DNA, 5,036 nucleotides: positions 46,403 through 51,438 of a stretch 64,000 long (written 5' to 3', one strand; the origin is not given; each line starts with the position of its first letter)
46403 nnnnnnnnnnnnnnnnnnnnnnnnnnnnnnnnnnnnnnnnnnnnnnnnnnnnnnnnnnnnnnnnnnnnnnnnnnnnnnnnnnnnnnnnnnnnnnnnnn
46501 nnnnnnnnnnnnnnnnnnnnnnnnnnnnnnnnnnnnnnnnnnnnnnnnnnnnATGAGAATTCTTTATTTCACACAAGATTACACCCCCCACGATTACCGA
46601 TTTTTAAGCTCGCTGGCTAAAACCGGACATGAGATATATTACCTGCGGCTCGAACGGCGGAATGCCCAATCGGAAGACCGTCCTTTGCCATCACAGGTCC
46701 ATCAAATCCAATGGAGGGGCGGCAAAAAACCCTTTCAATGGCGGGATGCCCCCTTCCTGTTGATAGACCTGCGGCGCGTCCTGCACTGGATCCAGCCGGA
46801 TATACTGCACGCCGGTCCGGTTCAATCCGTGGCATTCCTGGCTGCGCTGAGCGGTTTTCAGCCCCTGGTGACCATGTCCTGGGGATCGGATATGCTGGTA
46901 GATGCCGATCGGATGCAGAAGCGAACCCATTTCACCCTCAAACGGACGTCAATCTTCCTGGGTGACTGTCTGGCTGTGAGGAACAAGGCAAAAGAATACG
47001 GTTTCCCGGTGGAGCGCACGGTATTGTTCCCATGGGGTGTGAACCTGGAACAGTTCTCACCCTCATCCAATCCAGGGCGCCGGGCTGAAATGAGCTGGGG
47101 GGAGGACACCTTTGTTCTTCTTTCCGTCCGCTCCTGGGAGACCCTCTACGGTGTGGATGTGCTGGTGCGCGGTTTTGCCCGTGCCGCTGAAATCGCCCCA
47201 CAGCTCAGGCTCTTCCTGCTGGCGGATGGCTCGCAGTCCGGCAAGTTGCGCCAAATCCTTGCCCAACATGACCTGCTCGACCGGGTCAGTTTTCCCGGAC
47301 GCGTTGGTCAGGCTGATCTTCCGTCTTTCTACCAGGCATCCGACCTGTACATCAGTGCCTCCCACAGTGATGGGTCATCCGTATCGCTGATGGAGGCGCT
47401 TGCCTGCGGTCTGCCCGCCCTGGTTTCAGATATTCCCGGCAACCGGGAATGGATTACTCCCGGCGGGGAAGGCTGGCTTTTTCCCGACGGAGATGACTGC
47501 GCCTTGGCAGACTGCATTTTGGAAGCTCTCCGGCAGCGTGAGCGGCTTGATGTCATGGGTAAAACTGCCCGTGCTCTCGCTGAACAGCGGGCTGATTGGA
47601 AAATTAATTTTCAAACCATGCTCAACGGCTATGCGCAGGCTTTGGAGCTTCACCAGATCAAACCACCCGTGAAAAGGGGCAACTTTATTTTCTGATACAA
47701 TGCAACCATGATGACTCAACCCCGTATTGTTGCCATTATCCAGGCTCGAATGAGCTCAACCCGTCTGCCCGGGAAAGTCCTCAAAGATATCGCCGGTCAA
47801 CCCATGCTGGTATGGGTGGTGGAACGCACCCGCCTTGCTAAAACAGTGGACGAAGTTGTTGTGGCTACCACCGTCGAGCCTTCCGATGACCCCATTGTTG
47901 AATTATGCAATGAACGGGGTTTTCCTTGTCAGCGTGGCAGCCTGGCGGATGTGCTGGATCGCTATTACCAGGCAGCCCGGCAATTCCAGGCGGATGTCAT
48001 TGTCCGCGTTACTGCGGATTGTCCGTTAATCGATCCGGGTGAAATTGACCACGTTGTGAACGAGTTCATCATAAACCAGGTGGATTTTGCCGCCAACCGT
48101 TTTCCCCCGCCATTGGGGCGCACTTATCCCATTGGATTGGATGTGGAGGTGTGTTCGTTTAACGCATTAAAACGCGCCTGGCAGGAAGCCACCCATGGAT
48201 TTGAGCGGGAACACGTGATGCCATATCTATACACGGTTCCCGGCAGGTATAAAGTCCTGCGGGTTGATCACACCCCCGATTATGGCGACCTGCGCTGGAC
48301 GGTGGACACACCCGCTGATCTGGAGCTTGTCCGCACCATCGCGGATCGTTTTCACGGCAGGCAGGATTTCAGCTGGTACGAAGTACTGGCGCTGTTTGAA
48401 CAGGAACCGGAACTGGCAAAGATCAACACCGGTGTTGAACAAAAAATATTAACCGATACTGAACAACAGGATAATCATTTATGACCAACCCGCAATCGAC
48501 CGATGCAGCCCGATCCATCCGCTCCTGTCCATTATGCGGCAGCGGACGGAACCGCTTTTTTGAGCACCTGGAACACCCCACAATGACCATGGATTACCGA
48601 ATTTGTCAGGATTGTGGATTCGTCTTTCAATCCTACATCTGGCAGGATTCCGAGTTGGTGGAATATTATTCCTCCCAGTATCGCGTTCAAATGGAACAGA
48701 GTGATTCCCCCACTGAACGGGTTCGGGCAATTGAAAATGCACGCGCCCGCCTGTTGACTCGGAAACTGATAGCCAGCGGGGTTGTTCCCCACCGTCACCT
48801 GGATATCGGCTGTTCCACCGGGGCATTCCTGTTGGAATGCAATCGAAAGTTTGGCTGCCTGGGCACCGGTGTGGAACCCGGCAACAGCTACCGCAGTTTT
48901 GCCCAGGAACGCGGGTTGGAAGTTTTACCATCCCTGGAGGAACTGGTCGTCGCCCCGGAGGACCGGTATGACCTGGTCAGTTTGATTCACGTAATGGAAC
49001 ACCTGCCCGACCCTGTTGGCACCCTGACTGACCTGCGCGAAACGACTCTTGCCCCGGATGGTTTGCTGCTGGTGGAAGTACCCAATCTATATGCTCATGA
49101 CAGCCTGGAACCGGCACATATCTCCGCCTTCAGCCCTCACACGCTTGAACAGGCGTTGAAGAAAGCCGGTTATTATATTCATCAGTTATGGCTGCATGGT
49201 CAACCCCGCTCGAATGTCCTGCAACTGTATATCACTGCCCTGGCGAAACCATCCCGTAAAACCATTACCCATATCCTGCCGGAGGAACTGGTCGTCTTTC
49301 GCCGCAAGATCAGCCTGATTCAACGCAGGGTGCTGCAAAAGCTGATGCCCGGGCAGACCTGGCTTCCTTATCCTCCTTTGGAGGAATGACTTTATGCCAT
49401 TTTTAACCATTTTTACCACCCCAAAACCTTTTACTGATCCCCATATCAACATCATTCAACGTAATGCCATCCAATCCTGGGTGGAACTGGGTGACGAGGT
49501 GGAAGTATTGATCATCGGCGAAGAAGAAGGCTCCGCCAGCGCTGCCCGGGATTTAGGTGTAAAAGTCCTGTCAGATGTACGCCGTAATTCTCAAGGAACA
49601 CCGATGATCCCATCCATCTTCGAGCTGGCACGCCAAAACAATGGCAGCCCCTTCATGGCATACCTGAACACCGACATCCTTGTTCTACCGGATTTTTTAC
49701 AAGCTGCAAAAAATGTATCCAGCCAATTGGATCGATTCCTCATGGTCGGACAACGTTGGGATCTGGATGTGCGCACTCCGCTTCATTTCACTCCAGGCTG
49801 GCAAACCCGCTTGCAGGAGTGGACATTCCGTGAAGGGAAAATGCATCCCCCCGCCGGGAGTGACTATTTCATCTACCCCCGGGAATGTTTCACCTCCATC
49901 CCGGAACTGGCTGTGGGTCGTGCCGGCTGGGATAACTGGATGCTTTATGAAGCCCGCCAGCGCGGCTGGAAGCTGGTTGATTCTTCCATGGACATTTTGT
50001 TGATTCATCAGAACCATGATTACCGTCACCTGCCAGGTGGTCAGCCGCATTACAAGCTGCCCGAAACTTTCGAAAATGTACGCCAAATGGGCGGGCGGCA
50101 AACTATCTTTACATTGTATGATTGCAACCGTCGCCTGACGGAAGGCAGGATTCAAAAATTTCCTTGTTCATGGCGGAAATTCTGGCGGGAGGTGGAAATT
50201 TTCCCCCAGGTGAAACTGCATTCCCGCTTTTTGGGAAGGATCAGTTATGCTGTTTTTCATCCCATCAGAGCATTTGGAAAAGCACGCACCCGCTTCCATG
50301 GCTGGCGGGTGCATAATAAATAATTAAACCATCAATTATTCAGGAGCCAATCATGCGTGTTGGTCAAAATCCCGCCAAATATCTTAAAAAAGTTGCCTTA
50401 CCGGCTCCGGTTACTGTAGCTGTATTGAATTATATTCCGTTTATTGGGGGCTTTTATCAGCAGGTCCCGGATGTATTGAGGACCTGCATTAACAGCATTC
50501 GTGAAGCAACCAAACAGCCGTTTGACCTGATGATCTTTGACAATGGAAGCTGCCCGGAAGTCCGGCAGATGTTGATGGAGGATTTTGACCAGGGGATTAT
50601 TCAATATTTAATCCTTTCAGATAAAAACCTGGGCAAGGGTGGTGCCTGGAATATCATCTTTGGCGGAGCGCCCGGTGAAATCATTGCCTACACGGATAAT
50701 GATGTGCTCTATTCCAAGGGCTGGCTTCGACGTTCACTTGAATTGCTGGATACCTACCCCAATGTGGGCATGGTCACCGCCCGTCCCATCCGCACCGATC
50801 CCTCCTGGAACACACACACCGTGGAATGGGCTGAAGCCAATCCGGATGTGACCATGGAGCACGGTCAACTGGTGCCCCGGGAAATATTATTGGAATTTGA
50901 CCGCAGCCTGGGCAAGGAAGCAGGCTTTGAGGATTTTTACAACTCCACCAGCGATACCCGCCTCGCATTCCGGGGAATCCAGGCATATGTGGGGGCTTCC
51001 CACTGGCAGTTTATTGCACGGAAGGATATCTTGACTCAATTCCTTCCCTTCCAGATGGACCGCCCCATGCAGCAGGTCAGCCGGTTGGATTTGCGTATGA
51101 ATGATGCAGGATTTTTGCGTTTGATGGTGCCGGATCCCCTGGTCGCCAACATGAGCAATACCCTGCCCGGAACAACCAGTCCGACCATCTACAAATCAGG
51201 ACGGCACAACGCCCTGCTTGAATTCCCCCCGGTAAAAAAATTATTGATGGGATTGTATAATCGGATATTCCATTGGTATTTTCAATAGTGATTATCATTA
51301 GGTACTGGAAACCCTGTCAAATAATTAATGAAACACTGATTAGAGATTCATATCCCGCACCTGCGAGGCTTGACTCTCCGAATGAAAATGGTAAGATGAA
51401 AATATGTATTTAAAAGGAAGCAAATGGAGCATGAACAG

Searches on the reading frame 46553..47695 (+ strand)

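Call 71: search_protein_families(library=pfam, proteins=[window:46553-47695:+], max_evalue=0.00001)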
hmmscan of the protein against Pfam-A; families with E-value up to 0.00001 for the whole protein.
window:46553-47695:+ (380 aa): 5 families
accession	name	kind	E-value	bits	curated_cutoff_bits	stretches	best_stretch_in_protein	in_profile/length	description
PF00534.26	Glycos_transf_1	-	2.2e-28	99.4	26.4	1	181-340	10-170/172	Glycosyl transferases group 1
PF13692.12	Glyco_trans_1_4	-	8.8e-24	84.8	27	1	193-327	8-141/142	Glycosyl transferases group 1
PF13477.12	Glyco_trans_4_2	-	4.5e-11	43.5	23.4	1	2-120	1-117/139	Glycosyl transferase 4-like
PF13524.12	Glyco_trans_1_2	-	7.4e-10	39.4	25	1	244-357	28-143/144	Glycosyl transferase-like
PF13439.12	Glyco_transf_4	-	2.6e-07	31.3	28.5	1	16-167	10-170/170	Glycosyltransferase Family 4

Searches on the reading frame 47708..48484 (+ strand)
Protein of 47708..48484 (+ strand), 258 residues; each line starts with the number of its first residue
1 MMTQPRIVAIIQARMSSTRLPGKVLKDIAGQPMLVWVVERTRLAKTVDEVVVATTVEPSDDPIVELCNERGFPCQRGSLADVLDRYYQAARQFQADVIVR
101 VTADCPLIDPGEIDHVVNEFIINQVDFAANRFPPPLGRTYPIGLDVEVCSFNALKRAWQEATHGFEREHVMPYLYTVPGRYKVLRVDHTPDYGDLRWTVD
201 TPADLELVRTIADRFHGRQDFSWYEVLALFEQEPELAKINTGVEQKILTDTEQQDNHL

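Call 72: search_protein_families(library=pfam, proteins=[window:47708-48484:+], max_evalue=0.00001)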
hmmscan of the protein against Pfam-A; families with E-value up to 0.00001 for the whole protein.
window:47708-48484:+ (258 aa): 2 families
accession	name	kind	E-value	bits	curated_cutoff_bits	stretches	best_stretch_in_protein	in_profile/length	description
PF02348.25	CTP_transf_3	-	3.5e-35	122.2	22.6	1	8-184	1-172/217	Cytidylyltransferase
PF12804.13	NTP_transf_3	-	8.5e-07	29.7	27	1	22-129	15-120/160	MobA-like NTP transferase domain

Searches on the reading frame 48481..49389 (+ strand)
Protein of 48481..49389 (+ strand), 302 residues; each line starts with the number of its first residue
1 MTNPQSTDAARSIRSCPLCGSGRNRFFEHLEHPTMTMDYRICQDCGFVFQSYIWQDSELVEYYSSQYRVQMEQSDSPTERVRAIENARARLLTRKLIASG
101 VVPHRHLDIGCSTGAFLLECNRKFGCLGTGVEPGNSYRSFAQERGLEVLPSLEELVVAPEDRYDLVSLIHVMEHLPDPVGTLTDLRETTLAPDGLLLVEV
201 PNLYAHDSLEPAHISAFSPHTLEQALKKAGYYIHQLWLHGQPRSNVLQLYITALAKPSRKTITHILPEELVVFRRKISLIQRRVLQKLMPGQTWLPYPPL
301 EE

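Call 72: search_protein_families(library=pfam, proteins=[window:48481-49389:+], max_evalue=0.00001)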
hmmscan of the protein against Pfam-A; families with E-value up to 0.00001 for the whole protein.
window:48481-49389:+ (302 aa): 3 families
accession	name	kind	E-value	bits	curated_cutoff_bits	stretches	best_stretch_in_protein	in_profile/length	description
PF13489.12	Methyltransf_23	-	1.3e-21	77.5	27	1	92-235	12-163/164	Methyltransferase domain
PF08241.18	Methyltransf_11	-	8.2e-07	30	21.2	1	107-197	1-94/95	Methyltransferase domain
PF08242.18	Methyltransf_12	-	3.6e-06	28.1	30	0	107-196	1-98/98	Methyltransferase domain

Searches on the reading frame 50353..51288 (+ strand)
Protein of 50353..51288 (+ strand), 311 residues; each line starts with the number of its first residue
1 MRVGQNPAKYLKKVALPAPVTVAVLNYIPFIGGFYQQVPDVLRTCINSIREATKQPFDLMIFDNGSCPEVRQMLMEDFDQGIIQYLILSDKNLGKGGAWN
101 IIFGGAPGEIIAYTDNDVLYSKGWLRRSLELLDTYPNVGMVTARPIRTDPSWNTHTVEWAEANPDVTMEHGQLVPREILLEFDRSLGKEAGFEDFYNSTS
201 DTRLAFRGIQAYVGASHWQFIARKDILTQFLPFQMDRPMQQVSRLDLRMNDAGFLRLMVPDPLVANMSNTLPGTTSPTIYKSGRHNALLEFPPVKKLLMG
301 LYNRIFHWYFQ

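Call 72: search_protein_families(library=pfam, proteins=[window:50353-51288:+], max_evalue=0.00001)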
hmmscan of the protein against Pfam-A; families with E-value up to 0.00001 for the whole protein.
window:50353-51288:+ (311 aa): 1 family
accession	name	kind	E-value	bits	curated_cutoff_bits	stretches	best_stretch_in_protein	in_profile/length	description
PF00535.33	Glycos_transf_2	-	3.1e-16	60.2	23.3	1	35-160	7-131/168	Glycosyl transferase family 2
